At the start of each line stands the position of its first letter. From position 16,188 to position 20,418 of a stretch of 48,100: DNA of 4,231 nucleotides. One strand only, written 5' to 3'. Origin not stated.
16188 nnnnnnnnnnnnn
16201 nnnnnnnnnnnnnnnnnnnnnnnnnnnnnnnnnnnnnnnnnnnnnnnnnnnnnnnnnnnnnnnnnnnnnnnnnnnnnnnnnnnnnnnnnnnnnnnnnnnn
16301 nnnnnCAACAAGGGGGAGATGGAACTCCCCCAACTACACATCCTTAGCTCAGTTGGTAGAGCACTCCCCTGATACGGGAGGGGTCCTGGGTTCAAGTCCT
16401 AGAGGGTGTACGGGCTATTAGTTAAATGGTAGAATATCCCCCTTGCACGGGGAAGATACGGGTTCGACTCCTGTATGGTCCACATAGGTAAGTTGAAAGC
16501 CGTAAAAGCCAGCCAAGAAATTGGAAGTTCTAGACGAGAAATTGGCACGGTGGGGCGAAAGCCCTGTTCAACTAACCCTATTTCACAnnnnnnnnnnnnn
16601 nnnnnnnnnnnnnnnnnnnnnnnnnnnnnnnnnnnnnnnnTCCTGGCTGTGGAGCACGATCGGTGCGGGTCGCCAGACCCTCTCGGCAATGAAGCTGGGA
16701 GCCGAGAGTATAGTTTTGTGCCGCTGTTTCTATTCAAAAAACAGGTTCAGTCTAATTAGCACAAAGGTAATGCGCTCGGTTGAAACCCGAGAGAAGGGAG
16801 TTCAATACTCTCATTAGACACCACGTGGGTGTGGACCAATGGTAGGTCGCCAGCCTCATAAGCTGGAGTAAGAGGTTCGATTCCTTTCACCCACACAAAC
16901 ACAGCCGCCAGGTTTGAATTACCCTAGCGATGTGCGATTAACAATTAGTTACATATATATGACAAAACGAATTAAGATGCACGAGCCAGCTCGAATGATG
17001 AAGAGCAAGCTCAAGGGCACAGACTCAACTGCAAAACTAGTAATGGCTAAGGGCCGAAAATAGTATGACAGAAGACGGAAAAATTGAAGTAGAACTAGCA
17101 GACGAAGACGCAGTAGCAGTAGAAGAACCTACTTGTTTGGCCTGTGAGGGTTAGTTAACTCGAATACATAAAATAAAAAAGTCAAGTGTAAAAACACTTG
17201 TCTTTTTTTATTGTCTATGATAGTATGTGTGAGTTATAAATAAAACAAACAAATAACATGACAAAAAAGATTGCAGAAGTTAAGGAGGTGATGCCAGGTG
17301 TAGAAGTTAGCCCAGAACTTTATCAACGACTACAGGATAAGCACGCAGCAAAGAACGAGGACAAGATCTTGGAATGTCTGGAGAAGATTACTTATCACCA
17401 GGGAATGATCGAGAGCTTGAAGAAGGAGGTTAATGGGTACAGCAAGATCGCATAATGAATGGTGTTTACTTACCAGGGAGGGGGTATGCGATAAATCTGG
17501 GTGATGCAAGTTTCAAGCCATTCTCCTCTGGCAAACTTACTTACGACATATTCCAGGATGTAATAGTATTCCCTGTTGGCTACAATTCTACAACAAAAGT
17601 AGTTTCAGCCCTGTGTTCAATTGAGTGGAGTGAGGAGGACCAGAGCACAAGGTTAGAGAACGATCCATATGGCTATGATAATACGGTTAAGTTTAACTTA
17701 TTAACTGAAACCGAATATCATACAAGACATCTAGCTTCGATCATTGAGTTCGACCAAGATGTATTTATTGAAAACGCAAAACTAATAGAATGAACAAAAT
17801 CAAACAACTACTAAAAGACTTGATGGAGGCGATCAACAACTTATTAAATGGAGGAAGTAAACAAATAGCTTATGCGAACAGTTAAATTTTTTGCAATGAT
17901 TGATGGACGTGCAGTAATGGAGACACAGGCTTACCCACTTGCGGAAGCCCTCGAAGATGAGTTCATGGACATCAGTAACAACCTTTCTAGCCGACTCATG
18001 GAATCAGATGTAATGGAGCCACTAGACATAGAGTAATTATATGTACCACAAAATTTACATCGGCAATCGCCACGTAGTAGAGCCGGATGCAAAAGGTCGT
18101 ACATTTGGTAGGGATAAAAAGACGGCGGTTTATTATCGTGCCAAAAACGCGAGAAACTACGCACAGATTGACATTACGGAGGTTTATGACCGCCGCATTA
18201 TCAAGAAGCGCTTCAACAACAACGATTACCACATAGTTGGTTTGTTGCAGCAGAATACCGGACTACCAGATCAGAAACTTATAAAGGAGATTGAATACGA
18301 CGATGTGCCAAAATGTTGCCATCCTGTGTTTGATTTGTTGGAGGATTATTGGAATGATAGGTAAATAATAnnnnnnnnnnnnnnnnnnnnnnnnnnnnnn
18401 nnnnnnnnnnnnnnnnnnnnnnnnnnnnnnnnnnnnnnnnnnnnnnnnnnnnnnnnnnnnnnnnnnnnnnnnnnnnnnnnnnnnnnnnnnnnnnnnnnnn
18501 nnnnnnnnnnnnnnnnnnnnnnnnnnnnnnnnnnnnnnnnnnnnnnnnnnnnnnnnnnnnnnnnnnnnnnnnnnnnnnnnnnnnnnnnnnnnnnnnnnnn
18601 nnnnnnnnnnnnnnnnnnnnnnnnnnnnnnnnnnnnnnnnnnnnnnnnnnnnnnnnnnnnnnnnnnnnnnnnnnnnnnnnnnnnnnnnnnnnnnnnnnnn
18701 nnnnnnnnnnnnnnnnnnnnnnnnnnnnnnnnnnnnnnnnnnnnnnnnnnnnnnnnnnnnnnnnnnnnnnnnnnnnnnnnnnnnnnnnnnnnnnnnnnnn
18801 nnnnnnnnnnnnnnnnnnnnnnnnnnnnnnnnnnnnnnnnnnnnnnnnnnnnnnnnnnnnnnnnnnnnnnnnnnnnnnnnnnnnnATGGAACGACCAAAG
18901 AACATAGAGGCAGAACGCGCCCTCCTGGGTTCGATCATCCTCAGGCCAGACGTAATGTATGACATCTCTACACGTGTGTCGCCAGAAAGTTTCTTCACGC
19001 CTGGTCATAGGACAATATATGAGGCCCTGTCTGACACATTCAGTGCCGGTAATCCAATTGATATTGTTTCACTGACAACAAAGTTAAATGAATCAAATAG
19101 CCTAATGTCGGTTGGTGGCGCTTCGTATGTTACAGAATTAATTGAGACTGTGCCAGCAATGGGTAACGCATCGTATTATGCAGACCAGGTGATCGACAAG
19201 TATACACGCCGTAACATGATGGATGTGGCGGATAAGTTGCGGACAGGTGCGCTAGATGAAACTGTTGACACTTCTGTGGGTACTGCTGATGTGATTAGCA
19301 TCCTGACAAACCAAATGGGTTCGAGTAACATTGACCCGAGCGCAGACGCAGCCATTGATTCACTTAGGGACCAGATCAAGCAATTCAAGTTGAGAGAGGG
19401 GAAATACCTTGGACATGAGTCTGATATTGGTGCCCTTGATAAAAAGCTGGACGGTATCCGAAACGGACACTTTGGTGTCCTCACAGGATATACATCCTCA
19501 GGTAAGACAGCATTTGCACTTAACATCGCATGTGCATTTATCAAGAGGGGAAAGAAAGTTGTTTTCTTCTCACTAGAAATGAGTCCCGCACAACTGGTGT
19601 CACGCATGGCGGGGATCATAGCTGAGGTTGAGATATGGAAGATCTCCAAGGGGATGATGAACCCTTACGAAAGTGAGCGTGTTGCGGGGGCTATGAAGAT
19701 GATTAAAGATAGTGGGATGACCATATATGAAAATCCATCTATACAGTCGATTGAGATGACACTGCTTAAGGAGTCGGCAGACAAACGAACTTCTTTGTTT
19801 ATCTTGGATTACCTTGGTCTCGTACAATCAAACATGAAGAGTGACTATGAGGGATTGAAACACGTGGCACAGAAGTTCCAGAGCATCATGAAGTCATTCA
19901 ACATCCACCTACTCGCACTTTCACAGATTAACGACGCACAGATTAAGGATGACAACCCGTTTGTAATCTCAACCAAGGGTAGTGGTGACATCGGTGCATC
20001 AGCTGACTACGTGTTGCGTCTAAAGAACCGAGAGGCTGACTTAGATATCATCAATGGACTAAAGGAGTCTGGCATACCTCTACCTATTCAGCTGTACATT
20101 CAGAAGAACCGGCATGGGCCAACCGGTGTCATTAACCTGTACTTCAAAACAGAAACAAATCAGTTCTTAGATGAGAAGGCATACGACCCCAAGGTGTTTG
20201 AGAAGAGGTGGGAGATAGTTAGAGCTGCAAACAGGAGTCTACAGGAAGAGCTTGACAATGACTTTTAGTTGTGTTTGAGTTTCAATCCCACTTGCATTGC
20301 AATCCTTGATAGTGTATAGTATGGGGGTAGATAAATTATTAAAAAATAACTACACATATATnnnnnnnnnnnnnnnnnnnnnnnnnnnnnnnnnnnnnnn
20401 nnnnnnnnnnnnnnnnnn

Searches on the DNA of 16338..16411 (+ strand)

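Call 80: build_rna_model(alignment_id=A2)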
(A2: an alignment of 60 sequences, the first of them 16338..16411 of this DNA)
Model R1 built from alignment A2 (60 sequences, 83 columns); structure: RNAalifold consensus.
model positions 74; base pairs 21; branch points 2; effective number of sequences 19; information 0.763 bits per position. Calibrated on 0.2 Mb of random sequence (short: E-values are rough).
structure used (alignment columns):
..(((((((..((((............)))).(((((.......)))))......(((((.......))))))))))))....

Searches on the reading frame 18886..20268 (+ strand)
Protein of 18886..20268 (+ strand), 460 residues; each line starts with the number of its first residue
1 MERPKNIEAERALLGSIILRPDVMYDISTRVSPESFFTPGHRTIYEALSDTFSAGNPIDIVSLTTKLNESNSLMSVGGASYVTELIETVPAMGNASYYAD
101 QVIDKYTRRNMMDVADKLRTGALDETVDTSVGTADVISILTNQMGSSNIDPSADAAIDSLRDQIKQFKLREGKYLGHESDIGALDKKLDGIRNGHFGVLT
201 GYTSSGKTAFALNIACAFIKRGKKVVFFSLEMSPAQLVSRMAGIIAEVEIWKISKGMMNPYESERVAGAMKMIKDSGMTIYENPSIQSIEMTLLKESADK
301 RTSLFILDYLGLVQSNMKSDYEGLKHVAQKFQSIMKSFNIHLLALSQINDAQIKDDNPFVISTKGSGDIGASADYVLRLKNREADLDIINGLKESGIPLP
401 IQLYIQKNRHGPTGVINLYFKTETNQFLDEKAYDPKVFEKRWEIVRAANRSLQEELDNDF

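Call 17: search_protein_families(library=phrogs, proteins=[window:18886-20268:+], max_evalue=0.001)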
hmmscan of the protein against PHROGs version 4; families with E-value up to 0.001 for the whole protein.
window:18886-20268:+ (460 aa): 6 families
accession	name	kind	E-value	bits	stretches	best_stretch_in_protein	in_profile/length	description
phrog_19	-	DNA, RNA and nucleotide metabolism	3.5e-71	241.9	1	1-431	155-582/621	DnaB-like replicative helicase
phrog_239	-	DNA, RNA and nucleotide metabolism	2.5e-31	110.4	1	112-446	290-614/801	DNA primase/helicase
phrog_243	-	DNA, RNA and nucleotide metabolism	1.3e-26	94.2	1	163-430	6-268/273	DnaB-like replicative helicase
phrog_5482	-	unknown function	7.6e-10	39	1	193-434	50-303/341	-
phrog_11530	-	unknown function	1.7e-07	32.3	1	299-424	30-152/184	-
phrog_20000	-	unknown function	1.3e-05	26.3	1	2-65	24-87/132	-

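Call 69: find_related_loci(query=window:18886-20268:+, collection=viral_contigs, flank=10000)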
Query window:18886-20268:+ (460 aa) in viral_contigs; peptide patterns used: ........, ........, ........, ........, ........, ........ (x = any residue, [..] = any of these).
3 stretches matched a pattern, but none encodes a relative of the query by tblastn (E <= 1e-3).
